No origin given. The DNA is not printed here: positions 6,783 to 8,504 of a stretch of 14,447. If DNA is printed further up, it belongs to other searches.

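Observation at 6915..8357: Unknown 474-aa signal-peptide protein translationally coupled to leuB through a TTG start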

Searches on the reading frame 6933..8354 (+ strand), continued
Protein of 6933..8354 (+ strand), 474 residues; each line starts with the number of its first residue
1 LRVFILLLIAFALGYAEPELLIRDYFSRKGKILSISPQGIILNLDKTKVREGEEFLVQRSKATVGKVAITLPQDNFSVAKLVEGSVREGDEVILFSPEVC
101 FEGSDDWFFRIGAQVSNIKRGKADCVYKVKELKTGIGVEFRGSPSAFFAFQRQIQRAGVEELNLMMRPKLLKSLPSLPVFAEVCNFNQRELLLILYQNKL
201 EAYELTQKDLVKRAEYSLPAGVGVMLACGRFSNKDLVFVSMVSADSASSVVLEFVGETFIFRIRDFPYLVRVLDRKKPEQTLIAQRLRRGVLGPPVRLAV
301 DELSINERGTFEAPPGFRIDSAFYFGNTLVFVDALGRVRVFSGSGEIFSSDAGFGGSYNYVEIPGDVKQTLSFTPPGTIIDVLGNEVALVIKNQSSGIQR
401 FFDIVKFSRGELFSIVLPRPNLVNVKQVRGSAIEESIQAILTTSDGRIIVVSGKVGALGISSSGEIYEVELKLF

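Call 25: list_cluster_members(proteins=[P0030, P0033, P0036, P0041, P0042, P0046, P0047, P0048, P0050, P0077])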
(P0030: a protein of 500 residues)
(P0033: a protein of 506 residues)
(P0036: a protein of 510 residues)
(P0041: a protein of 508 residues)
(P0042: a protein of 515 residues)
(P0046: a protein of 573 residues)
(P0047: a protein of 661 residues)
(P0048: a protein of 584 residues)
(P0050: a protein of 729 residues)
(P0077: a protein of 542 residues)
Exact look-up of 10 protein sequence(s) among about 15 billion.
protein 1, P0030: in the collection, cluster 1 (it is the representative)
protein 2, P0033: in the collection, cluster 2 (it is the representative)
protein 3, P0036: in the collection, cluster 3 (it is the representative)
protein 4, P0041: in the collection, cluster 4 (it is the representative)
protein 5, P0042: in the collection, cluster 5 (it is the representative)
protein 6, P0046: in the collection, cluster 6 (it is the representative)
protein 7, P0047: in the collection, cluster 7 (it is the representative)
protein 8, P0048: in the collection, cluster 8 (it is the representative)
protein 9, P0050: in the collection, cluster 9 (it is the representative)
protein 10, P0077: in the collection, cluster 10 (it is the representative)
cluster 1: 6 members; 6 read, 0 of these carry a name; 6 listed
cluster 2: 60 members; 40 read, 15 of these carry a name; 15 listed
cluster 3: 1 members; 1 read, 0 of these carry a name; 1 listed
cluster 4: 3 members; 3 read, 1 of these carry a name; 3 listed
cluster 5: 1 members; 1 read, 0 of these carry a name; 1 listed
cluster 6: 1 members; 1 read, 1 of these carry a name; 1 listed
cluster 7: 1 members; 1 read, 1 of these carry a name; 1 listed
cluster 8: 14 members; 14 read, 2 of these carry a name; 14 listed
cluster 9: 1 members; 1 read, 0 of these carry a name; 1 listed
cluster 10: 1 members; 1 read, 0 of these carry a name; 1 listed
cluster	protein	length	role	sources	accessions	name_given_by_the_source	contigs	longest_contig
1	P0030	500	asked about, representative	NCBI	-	-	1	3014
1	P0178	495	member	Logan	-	-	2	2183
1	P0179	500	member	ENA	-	-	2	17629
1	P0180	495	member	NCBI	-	-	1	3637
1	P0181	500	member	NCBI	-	-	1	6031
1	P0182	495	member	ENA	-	-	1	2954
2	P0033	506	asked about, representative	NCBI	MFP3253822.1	MAG: hypothetical protein RXN95_01995 [Hydrogenobaculum sp.]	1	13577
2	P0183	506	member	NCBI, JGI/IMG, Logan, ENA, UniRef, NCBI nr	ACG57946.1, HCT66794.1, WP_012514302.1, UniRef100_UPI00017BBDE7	putative protein [Hydrogenobaculum sp. Y04AAS1] | hypothetical protein n=1 Tax=Hydrogenobaculum sp. (strain Y04AAS1) TaxID=380749 ...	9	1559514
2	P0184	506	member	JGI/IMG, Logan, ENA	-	hypothetical protein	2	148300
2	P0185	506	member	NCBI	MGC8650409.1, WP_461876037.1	MAG: hypothetical protein ACP5S8_05525 [Hydrogenobaculum sp.]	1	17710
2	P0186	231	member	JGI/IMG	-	hypothetical protein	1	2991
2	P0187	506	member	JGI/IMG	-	urease beta subunit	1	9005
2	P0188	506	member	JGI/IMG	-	urease beta subunit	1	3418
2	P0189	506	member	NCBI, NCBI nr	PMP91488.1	MAG: hypothetical protein C0170_04840 [Hydrogenobaculum sp.]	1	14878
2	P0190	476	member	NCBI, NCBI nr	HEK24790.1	MAG TPA: hypothetical protein ENO33_00215, partial [Hydrogenobaculum sp.] | hypothetical protein [Hydrogenobaculum sp.]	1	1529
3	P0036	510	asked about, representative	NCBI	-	-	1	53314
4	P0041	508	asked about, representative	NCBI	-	-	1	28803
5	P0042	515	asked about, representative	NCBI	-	-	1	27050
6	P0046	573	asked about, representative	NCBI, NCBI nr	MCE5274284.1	MAG: hypothetical protein LLG43_04005 [Deltaproteobacteria bacterium] | hypothetical protein [Deltaproteobacteria bacterium]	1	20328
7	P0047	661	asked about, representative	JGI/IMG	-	hypothetical protein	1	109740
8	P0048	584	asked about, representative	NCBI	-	-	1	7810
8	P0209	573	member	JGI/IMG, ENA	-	-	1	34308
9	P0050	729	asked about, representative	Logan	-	-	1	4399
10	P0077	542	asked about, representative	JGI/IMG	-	-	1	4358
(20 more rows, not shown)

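Call 26: find_encoding_contigs(protein=P0183, flank=6000, max_places=2)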
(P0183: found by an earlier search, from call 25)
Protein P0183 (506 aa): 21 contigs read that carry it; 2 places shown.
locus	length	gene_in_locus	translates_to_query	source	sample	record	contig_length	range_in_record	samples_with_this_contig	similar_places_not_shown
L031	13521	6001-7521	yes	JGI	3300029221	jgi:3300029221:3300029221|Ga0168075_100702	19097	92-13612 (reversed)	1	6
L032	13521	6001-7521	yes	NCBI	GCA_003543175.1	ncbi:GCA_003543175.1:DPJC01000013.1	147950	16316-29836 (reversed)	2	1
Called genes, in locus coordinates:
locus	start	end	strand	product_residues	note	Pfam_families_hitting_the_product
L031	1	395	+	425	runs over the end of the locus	PF03952:Enolase_N, PF00113:Enolase_C, PF13378:MR_MLE_C (weak)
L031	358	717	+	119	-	-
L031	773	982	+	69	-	-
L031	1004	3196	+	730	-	PF18072:FGAR-AT_linker, PF00586:AIRS, PF02769:AIRS_C, PF00586:AIRS, PF02769:AIRS_C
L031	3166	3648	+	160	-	PF01252:Peptidase_A8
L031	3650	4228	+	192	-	PF00697:PRAI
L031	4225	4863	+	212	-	PF00551:Formyl_trans_N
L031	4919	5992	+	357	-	PF00180:Iso_dh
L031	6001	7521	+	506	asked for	-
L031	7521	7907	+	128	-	PF13728:TraF (weak), PF00085:Thioredoxin, PF13098:Thioredoxin_2 (weak)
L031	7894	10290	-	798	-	PF17191:RecG_wedge, PF00176:SNF2-rel_dom (weak), PF00270:DEAD, PF04851:ResIII, PF00271:Helicase_C, PF22590:Cas3-like_C_2 (weak), PF19833:RecG_dom3_C (weak)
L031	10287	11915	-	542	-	-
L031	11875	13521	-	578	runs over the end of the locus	?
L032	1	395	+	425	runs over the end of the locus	PF03952:Enolase_N, PF00113:Enolase_C, PF13378:MR_MLE_C (weak)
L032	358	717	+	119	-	-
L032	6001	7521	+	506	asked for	-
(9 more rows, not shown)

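Call 28: find_encoding_contigs(protein=P0041, flank=6000, max_places=2)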
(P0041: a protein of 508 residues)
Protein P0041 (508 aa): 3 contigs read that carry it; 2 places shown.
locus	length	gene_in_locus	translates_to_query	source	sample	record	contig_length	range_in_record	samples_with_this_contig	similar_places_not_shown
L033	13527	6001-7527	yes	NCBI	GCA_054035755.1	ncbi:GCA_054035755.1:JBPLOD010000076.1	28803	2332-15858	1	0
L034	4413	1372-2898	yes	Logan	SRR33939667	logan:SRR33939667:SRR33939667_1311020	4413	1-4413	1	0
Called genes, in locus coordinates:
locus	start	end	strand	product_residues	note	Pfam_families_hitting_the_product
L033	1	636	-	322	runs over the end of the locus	PF00106:adh_short (faint), PF01073:3Beta_HSD, PF01370:Epimerase, PF02719:Polysacc_synt_2, PF04321:RmlD_sub_bind, PF13460:NAD_binding_10 (weak), PF16363:GDP_Man_Dehyd, PF07993:NAD_binding_4 (weak)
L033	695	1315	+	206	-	PF01066:CDP-OH_P_transf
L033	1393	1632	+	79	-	PF10588:NADH-G_4Fe-4S_3 (weak)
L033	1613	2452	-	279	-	PF03331:LpxC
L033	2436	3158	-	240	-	PF02602:HEM4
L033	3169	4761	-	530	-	PF00350:Dynamin_N, PF01926:MMR_HSR1, PF00350:Dynamin_N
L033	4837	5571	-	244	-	PF04809:HupH_C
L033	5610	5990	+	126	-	PF01155:HypA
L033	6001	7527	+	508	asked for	-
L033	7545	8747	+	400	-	PF00308:Bac_DnaA, PF01637:ATPase_2 (faint), PF01695:IstB_IS21, PF00004:AAA (weak), PF13401:AAA_22 (faint), PF08299:Bac_DnaA_C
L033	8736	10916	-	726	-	PF08206:OB_RNB, PF17876:CSD2, PF00773:RNB, PF18614:RNase_II_C_S1 (faint), PF00575:S1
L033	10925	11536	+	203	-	PF00440:TetR_N, PF08359:TetR_C_4 (weak), PF16859:TetR_C_11 (weak), PF17932:TetR_C_24 (weak), PF17938:TetR_C_29 (weak)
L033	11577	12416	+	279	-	PF00288:GHMP_kinases_N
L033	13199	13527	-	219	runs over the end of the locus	PF01553:Acyltransferase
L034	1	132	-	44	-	?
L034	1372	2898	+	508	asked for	-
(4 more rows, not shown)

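Call 29: find_encoding_contigs(protein=P0042, flank=6000, max_places=2)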
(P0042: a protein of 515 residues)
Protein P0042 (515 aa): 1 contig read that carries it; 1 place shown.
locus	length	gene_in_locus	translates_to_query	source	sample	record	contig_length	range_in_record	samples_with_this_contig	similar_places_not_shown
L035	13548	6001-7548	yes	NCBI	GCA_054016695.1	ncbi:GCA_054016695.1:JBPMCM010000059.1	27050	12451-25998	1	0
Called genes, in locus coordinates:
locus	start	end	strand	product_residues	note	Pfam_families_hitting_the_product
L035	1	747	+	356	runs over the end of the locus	PF00155:Aminotran_1_2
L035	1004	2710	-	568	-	PF12072:RNase_Y_N, PF00013:KH_1, PF22891:KH_PNO1_2nd (weak), PF08668:HDOD (weak), PF01966:HD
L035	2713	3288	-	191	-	PF01812:5-FTHF_cyc-lig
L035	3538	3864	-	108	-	PF02641:DUF190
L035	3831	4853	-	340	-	PF02811:PHP (faint)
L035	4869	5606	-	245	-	PF01578:Cytochrom_C_asm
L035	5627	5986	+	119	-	PF01155:HypA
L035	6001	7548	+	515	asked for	-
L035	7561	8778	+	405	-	PF00308:Bac_DnaA, PF01637:ATPase_2 (weak), PF00004:AAA (weak), PF01695:IstB_IS21, PF08299:Bac_DnaA_C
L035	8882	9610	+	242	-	-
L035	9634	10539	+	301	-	PF10938:YfdX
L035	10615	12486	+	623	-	-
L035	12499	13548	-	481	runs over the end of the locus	PF01425:Amidase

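Call 30: find_encoding_contigs(protein=P0036, flank=6000, max_places=2)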
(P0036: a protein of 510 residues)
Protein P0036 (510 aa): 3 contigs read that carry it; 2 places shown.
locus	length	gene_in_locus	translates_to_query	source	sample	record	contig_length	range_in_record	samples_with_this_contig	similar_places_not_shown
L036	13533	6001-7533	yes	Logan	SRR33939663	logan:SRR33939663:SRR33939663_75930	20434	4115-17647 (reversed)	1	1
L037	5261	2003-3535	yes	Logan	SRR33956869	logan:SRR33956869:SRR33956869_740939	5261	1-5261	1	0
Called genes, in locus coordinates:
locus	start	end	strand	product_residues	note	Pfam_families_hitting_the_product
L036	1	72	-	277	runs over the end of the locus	PF00528:BPD_transp_1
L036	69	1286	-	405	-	PF13531:SBP_bac_11 (faint), PF01547:SBP_bac_1, PF13416:SBP_bac_8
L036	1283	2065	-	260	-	PF13180:PDZ_2 (weak), PF17820:PDZ_6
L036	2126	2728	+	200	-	-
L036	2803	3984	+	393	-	PF14321:DUF4382, PF18914:DUF5666 (faint)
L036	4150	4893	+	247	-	-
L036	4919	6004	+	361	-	PF00180:Iso_dh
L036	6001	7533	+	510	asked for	-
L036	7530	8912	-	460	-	PF13604:AAA_30 (faint), PF13176:TPR_7 (faint), PF02881:SRP54_N, PF00448:SRP54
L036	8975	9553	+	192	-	PF00929:RNase_T, PF16473:Rv2179c-like (faint), PF21762:DEDDh_C (weak)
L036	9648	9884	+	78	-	-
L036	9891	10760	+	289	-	-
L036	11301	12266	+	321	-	PF00365:PFK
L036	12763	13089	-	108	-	PF00543:P-II, PF02641:DUF190 (weak)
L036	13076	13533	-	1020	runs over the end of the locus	PF10070:DabA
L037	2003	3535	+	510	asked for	-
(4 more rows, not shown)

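Call 31: find_encoding_contigs(protein=P0047, flank=6000, max_places=2)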
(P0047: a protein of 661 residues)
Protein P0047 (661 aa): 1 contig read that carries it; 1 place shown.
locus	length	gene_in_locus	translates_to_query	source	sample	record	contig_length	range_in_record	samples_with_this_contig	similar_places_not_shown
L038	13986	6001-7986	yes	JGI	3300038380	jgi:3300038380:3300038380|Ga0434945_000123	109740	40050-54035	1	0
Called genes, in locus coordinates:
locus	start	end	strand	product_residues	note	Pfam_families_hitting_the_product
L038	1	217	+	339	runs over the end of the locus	PF00296:Bac_luciferase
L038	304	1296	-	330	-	PF01408:GFO_IDH_MocA, PF22725:GFO_IDH_MocA_C3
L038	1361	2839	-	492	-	PF07364:DUF1485, PF07171:MlrC_C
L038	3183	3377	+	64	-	-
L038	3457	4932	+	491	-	-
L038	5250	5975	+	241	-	-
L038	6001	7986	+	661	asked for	PF16538:FlgT_C, PF13517:FG-GAP_3 (faint)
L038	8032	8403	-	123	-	-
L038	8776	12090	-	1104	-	PF03219:TLC (faint), PF13646:HEAT_2, PF02985:HEAT (faint), PF13646:HEAT_2, PF00027:cNMP_binding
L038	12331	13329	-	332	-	PF00005:ABC_tran, PF13304:AAA_21 (faint), PF08352:oligo_HPY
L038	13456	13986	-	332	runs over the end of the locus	PF00005:ABC_tran, PF13304:AAA_21 (weak), PF08352:oligo_HPY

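Call 32: find_encoding_contigs(protein=P0046, flank=6000, max_places=2)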
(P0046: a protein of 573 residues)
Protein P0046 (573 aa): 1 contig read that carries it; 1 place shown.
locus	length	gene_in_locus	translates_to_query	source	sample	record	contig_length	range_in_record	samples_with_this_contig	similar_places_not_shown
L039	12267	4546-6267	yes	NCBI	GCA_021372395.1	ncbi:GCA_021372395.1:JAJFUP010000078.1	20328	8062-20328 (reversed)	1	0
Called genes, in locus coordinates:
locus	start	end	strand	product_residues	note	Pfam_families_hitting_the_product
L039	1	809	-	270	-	PF00586:AIRS, PF02769:AIRS_C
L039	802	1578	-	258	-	PF02649:GCHY-1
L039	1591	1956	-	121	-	PF01242:PTPS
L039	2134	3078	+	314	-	PF02562:PhoH, PF13245:AAA_19 (weak), PF13604:AAA_30 (faint)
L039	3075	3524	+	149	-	PF02130:YbeY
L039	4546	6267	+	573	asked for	PF13517:FG-GAP_3 (weak)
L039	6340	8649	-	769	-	PF02743:dCache_1, PF00672:HAMP (faint), PF00512:HisKA, PF02518:HATPase_c, PF00072:Response_reg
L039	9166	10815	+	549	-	PF00890:FAD_binding_2, PF03486:HI0933_like (faint), PF12831:FAD_oxidored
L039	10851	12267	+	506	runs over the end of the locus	-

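Call 35: list_cluster_members(proteins=[P0031, P0034, P0035, P0037, P0043, P0049, P0052, P0053, P0054, P0056])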
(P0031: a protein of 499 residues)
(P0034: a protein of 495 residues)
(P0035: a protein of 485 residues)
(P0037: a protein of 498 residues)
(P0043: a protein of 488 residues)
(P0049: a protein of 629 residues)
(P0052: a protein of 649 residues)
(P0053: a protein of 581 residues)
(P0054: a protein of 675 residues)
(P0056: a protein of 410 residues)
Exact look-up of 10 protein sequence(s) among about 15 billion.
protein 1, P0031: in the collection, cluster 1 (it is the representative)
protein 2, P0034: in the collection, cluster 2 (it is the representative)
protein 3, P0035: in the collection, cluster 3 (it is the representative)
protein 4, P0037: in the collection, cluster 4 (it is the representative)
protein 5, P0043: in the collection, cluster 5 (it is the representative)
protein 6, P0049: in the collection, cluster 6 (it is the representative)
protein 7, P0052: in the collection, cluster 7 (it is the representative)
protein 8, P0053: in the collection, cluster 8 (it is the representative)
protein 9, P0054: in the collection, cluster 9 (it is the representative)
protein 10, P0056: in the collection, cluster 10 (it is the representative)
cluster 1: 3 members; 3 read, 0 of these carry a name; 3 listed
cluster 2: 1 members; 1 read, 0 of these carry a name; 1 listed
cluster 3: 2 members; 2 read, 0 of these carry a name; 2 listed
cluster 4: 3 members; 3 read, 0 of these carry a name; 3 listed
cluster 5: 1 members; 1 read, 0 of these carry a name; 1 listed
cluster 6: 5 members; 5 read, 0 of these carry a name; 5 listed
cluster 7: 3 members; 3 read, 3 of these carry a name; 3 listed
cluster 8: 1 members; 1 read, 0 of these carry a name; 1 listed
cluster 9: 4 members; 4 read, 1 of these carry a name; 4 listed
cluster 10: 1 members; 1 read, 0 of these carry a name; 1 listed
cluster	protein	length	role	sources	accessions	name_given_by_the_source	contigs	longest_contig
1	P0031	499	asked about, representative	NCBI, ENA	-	-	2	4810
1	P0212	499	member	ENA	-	-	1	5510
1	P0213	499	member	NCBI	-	-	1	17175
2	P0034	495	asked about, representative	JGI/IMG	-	-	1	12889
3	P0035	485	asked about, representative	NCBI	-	-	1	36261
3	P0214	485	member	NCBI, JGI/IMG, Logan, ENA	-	-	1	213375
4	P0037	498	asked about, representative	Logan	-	-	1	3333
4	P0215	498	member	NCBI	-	-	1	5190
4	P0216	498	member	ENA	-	-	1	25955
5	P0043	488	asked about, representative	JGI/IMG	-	-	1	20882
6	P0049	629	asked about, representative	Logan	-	-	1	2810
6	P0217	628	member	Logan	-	-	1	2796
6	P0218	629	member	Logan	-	-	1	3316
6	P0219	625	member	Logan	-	-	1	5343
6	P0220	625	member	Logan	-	-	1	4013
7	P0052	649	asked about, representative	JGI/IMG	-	hypothetical protein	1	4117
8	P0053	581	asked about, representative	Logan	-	-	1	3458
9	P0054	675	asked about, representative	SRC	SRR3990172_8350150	-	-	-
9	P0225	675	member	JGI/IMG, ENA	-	-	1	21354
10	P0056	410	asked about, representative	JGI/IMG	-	-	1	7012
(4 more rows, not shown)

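Call 37: find_encoding_contigs(protein=P0214, flank=5000, max_places=1)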
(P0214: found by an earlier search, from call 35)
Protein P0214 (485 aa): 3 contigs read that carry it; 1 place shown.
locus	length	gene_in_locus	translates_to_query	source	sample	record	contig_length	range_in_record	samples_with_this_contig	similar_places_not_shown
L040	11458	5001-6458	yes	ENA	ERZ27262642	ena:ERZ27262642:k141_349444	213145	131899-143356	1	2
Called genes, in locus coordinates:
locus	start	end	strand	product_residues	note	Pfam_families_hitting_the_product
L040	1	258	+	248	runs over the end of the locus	PF00175:NAD_binding_1 (faint), PF10418:DHODB_Fe-S_bind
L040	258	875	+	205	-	PF00677:Lum_binding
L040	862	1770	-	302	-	PF02390:Methyltransf_4, PF13649:Methyltransf_25 (faint)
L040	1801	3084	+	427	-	PF03952:Enolase_N, PF07476:MAAL_C (faint), PF00113:Enolase_C, PF13378:MR_MLE_C (weak)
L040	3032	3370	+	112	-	-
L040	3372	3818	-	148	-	PF07977:FabA, PF22818:ApeI-like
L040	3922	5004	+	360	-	PF00180:Iso_dh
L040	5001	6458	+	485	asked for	-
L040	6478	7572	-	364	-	PF01590:GAF, PF13185:GAF_2, PF13492:GAF_3, PF13487:HD_5, PF01966:HD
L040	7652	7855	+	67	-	PF01165:Ribosomal_S21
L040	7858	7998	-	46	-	-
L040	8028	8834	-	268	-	-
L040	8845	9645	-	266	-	PF00793:DAHP_synth_1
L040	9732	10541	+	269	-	PF13174:TPR_6 (faint), PF07719:TPR_2 (faint), PF13181:TPR_8 (faint), PF13428:TPR_14 (faint)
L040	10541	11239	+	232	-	PF01255:Prenyltransf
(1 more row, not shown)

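Call 38: find_encoding_contigs(protein=P0043, flank=5000, max_places=1)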
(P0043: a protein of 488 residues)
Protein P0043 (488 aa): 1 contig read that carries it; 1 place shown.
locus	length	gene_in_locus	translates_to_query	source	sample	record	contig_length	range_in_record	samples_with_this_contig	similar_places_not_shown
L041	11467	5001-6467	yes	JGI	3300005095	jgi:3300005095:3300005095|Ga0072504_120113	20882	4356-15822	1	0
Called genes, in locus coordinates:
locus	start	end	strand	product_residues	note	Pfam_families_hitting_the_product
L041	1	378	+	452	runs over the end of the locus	PF18073:Zn_ribbon_LapB, PF13481:AAA_25, PF00154:RecA_N (weak), PF23442:DUF7125 (weak), PF03796:DnaB_C (weak), PF06745:ATPase, PF13401:AAA_22, PF06745:ATPase, +4 more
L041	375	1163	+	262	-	PF00271:Helicase_C, PF12344:UvrB, PF02151:UVR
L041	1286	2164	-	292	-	-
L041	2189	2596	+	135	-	PF11969:DcpS_C, PF19327:Ap4A_phos_N (weak), PF01230:HIT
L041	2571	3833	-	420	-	PF22694:CtpB_N-like (weak), PF00595:PDZ, PF13180:PDZ_2, PF17820:PDZ_6, PF03572:Peptidase_S41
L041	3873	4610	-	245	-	PF04809:HupH_C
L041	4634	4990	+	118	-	PF01155:HypA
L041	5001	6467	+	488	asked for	-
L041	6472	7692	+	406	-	PF00308:Bac_DnaA, PF01637:ATPase_2 (faint), PF01695:IstB_IS21, PF00004:AAA (weak), PF08299:Bac_DnaA_C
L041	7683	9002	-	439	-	PF01938:TRAM (weak), PF05958:tRNA_U5-meth_tr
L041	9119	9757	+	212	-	PF01558:POR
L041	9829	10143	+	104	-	PF13187:Fer4_9 (faint), PF12838:Fer4_7 (faint), PF12797:Fer4_2 (faint), PF12837:Fer4_6 (faint), PF13237:Fer4_10 (weak), PF14697:Fer4_21, PF13484:Fer4_16 (faint), PF00037:Fer4 (weak)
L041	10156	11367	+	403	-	PF01855:POR_N, PF02780:Transketolase_C, PF17147:PFOR_II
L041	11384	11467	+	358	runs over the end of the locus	PF02775:TPP_enzyme_C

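Call 39: find_encoding_contigs(protein=P0034, flank=5000, max_places=1)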
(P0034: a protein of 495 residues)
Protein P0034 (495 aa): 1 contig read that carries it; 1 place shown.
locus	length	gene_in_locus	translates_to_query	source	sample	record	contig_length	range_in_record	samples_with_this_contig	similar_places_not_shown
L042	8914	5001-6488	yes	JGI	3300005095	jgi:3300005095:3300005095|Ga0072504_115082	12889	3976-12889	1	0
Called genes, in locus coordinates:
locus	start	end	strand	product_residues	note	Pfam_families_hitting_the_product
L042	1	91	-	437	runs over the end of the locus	PF00070:Pyr_redox (faint), PF03721:UDPG_MGDP_dh_N, PF07992:Pyr_redox_2 (weak), PF00984:UDPG_MGDP_dh, PF03720:UDPG_MGDP_dh_C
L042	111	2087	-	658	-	PF02171:Piwi (faint)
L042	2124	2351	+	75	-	PF11146:DUF2905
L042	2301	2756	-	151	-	PF01029:NusB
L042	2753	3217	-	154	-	PF00885:DMRL_synthase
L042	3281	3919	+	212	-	PF03330:DPBB_1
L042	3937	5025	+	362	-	PF00180:Iso_dh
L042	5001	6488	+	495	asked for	-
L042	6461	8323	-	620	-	PF00004:AAA, PF07724:AAA_2 (weak), PF07728:AAA_5 (weak), PF13401:AAA_22 (faint), PF22667:Lon_lid, PF05362:Lon_C, PF13541:ChlI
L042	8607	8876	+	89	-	-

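Call 42: search_protein_families(library=pfam, alignment_id=A1, max_evalue=1)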
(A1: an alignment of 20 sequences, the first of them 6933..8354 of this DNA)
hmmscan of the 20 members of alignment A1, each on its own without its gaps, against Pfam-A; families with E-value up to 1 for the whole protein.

A. member 1, window:6933-8354:+ (474 aa): 1 family
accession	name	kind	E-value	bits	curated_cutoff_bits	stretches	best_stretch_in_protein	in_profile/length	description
PF05476.16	PET122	-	0.14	11.9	22.3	1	256-282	155-181/261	PET122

B. families by the number of members that match (of 20 scanned): 11 families
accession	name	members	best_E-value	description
PF16538.11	FlgT_C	5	0.00019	Flagellar assembly protein T, C-terminal domain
PF13517.12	FG-GAP_3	3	0.0032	FG-GAP-like repeat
PF05641.18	Agenet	3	0.012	Agenet domain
PF23743.1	Beta-prop_BBS7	2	0.011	BBS7 beta-propeller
PF21123.3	Dna2_Rift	1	0.066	Dna2 Rift barrel domain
PF20456.3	DUF6709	1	0.067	Family of unknown function (DUF6709)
PF19070.5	DUF5766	1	0.094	Family of unknown function (DUF5766)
PF05476.16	PET122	1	0.14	PET122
PF14031.13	D-ser_dehydrat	1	0.16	Putative serine dehydratase domain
PF19954.5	EAD10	1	0.2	Effector-associated domain 10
PF20297.4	MSSS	1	0.31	MutS2 and Smr-associated SH3 domain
